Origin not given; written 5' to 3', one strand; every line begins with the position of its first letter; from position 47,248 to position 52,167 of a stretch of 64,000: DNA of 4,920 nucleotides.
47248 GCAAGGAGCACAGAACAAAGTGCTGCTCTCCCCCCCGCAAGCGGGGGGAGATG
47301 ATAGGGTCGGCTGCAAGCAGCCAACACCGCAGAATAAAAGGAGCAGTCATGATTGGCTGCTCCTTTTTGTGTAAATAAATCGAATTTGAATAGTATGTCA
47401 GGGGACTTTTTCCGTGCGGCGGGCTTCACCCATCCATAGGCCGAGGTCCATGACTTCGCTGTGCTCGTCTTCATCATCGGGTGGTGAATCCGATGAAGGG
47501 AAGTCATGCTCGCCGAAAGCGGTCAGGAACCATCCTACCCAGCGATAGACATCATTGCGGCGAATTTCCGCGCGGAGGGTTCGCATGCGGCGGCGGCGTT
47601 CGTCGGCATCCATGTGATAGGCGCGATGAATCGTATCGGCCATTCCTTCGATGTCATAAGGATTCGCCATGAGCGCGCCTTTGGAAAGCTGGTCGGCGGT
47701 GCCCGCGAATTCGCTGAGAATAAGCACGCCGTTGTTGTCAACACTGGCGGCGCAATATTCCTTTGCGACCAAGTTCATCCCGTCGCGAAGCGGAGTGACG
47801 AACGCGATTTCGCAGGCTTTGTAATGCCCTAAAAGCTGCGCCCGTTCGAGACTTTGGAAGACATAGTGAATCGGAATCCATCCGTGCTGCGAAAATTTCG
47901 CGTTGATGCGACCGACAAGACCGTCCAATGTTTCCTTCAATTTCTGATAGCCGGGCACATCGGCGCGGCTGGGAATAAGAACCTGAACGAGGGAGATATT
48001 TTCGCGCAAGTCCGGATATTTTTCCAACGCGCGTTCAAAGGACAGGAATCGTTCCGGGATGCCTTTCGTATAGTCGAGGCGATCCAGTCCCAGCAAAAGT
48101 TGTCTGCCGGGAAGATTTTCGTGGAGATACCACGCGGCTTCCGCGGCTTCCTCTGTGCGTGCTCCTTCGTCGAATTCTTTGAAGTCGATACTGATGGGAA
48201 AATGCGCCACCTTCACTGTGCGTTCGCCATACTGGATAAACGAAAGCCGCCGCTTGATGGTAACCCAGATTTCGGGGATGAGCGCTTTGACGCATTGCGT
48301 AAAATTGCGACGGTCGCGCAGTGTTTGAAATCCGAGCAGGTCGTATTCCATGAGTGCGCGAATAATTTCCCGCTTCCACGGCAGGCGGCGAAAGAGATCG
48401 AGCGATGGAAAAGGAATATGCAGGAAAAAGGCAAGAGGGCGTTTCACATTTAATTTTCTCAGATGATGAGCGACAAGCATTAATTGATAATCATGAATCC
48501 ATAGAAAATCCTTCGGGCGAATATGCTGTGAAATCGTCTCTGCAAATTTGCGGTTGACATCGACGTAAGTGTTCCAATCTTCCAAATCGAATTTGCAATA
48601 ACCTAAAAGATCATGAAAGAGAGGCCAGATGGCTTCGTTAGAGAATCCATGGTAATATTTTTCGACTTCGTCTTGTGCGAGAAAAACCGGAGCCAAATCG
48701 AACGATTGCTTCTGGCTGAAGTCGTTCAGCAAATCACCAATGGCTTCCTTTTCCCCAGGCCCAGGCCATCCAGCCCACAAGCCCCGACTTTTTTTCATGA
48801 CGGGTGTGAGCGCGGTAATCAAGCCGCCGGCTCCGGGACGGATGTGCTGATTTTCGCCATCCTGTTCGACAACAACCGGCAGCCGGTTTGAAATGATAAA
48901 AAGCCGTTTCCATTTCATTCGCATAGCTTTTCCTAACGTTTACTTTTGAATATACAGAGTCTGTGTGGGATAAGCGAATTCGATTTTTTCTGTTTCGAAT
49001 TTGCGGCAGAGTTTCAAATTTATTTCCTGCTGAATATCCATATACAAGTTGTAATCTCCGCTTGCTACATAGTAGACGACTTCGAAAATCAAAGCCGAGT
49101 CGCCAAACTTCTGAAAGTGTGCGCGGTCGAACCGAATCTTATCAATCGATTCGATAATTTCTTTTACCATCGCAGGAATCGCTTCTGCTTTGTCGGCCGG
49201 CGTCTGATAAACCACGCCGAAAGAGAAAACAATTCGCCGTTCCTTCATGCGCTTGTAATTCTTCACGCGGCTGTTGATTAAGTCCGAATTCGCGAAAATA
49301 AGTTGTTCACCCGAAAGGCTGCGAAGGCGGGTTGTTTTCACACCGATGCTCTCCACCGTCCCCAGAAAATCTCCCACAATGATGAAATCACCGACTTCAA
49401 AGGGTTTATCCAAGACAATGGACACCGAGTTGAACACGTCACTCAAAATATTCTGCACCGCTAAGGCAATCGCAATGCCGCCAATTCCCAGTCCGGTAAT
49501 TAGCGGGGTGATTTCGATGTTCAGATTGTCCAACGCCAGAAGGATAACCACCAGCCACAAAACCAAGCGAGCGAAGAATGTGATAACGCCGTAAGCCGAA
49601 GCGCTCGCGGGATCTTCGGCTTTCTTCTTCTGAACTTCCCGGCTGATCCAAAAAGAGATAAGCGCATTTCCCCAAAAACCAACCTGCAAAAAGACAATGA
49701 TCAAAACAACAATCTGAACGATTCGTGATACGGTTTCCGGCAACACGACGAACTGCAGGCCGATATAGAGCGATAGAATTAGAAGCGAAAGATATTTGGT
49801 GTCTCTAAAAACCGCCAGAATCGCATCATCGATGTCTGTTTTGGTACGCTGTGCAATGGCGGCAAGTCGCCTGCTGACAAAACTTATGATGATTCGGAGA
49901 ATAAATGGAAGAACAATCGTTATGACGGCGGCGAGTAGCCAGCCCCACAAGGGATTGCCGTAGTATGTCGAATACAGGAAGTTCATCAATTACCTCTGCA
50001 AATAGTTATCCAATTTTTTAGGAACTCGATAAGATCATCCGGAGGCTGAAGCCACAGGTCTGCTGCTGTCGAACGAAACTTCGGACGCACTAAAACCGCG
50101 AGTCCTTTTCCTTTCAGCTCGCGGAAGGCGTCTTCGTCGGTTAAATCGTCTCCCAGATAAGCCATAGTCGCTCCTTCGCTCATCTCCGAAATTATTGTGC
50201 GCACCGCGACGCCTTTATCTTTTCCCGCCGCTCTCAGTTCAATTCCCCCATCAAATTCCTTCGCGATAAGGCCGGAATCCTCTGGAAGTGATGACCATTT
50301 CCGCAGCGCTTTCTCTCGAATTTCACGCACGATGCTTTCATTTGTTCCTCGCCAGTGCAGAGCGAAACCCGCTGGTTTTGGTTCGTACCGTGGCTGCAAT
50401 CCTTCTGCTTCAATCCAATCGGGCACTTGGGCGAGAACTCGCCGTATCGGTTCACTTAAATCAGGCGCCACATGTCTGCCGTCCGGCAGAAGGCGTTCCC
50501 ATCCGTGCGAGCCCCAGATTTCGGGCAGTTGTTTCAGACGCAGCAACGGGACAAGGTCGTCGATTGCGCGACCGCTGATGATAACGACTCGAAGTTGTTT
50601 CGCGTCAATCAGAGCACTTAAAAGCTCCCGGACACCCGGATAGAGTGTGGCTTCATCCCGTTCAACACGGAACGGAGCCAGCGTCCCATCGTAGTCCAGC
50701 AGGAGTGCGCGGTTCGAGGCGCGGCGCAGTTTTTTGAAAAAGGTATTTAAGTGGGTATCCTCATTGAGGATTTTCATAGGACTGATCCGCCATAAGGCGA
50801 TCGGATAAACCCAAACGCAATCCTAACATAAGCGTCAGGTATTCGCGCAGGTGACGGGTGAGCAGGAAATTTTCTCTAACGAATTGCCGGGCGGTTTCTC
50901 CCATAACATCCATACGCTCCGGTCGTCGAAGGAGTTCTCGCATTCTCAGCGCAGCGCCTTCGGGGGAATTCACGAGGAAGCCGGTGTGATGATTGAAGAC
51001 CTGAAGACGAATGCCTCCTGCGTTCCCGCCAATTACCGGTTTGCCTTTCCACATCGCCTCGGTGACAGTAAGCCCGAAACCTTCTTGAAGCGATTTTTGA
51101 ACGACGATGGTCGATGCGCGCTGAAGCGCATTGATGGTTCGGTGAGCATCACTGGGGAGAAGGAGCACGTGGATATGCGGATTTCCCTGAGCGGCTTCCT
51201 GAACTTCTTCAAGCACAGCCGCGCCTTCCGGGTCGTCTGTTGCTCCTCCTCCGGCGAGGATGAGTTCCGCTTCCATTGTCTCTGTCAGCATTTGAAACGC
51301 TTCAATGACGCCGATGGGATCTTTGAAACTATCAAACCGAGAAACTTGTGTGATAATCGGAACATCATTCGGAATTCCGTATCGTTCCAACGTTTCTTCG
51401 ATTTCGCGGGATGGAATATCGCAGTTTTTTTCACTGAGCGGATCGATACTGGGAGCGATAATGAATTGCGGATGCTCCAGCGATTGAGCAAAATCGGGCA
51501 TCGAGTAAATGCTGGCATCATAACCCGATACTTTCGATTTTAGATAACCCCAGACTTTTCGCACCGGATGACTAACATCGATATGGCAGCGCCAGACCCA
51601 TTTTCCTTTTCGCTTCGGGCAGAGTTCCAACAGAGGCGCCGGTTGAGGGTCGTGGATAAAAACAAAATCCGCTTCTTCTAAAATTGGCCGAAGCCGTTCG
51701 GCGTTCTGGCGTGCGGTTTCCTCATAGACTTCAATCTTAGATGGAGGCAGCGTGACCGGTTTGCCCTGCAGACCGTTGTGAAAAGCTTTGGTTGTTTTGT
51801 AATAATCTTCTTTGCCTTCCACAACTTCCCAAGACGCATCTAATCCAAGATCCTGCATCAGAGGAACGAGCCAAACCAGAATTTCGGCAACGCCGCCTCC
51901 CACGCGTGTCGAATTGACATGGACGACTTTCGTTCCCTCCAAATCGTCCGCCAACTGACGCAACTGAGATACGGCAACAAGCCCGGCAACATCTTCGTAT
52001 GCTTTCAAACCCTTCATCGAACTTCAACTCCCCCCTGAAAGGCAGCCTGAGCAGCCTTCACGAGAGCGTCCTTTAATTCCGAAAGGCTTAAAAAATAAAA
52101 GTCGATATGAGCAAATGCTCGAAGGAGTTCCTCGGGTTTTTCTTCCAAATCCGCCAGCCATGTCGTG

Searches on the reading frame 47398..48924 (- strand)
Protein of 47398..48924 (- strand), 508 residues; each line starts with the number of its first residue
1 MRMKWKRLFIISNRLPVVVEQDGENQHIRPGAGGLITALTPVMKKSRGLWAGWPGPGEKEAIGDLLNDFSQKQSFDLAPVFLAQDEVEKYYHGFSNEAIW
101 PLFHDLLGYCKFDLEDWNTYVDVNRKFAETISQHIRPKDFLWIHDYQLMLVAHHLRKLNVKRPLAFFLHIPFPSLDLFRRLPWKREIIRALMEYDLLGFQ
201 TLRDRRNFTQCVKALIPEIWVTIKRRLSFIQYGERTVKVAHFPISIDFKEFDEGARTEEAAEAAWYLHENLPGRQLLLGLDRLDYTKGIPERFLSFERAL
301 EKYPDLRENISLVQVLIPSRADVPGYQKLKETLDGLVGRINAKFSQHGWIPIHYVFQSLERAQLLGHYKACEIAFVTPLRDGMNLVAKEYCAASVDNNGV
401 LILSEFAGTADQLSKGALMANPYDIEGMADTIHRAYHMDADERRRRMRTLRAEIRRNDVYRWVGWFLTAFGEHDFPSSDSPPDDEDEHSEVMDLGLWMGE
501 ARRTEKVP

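Call 72: search_protein_families(library=ncbifam, proteins=[window:47398-48924:-])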
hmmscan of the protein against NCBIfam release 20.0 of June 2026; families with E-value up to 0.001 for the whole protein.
window:47398-48924:- (508 aa): 4 families
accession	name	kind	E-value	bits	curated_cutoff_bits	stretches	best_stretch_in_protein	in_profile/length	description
NF011071.0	PRK14501.1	equivalog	5.3e-165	550.6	634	1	6-474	2-465/729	bifunctional alpha,alpha-trehalose-phosphate synthase (UDP-forming)/trehalose-phosphatase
TIGR02400.1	trehalose_OtsA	equivalog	3.5e-157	523.8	564.85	1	7-469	1-453/456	alpha,alpha-trehalose-phosphate synthase (UDP-forming)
NF007513.0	PRK10117.1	equivalog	4.6e-110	368.7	759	1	7-469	3-450/474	alpha,alpha-trehalose-phosphate synthase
TIGR02398.1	gluc_glyc_Psyn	equivalog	1.8e-101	340.2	569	1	20-472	12-482/487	glucosylglycerol-phosphate synthase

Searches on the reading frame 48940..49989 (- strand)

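Call 72: search_protein_families(library=ncbifam, proteins=[window:48940-49989:-])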
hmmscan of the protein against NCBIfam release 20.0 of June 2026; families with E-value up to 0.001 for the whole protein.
window:48940-49989:- (349 aa): 6 families
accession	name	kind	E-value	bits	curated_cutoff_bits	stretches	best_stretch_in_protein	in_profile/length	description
NF047602.1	MscsSHelicob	equivalog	6e-27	94.7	400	1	91-341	10-252/260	small-conductance mechanosensitive channel MscS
NF007662.0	PRK10334.1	subfamily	4e-25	88.6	321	1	81-344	23-274/286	small-conductance mechanosensitive channel MscS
NF047601.1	MscSThanab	equivalog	1.8e-21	76.8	500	1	93-347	25-276/280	small-conductance mechanosensitive channel MscS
NF008542.0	PRK11465.1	equivalog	2e-11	42.9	596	1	86-280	463-655/741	mechanosensitive channel protein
NF008438.0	PRK11281.1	equivalog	5.5e-10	37.7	991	1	174-347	916-1088/1113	mechanosensitive channel MscK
NF008180.0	PRK10929.1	equivalog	1.4e-05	23.1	809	1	131-342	871-1080/1109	miniconductance mechanosensitive channel MscM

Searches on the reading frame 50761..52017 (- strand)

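Call 72: search_protein_families(library=ncbifam, proteins=[window:50761-52017:-])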
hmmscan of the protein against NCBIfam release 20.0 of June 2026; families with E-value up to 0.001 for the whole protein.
window:50761-52017:- (418 aa): 19 families
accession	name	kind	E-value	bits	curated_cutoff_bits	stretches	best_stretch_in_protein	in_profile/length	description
NF041139.1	TreT_Thcocales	equivalog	1.7e-113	379.5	775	1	2-397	12-409/412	trehalose synthase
TIGR03999.1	thiol_BshA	equivalog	3.5e-20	72.3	273.7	1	207-396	187-369/375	N-acetyl-alpha-D-glucosaminyl L-malate synthase BshA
TIGR03449.1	mycothiol_MshA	equivalog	6.2e-16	58.3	462.5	1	207-381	208-385/406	D-inositol-3-phosphate glycosyltransferase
TIGR03088.1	stp2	hypoth_equivalog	1.6e-15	57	409.05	1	220-396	195-369/374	TIGR03088 family PEP-CTERM/XrtA system glycosyltransferase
NF041876.1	EPS_EpsE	equivalog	4.3e-14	52.6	400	1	225-387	220-383/389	exopolysaccharide biosynthesis GT4 family glycosyltransferase EpsE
NF038229.1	Glyco4_Geo_Pelo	equivalog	8.8e-13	48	400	1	238-397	180-333/338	GPMC system family 4 glycosyltransferase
NF038295.1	EPS_HpsP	equivalog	1.8e-12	46.9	550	1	207-385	195-372/388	hormogonium polysaccharide biosynthesis glycosyltransferase HpsP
TIGR02149.1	glgA_Coryne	subfamily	7.7e-12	45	302.4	1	206-384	191-374/391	glycogen synthase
TIGR04047.1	MSMEG_0565_glyc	hypoth_equivalog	1.4e-10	40.8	259.85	1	220-367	194-343/373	MSMEG_0565 family glycosyltransferase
NF012028.0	PRK15484.1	subfamily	3.2e-08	33.1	618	1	209-386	183-364/380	lipopolysaccharide N-acetylglucosaminyltransferase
TIGR02472.1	sucr_P_syn_N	equivalog_domain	3.5e-08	32.7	576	1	187-396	214-437/439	sucrose-phosphate synthase, putative, glycosyltransferase domain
NF053787.1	GlcN_PG_synth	equivalog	1.3e-07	30.8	480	1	297-388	257-347/361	N-acetylglucosaminyl phosphatidylglycerol synthase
TIGR02095.1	glgA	subfamily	3.2e-06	26.1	328.45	1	211-358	284-432/477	glycogen/starch synthase, ADP-glucose type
TIGR02470.1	sucr_synth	equivalog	4.5e-06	25.1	810.4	1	218-356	549-700/784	sucrose synthase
TIGR04063.1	stp3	hypoth_equivalog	1.1e-05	24.5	442.05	1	235-393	229-388/397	TIGR04063 family PEP-CTERM/XrtA system glycosyltransferase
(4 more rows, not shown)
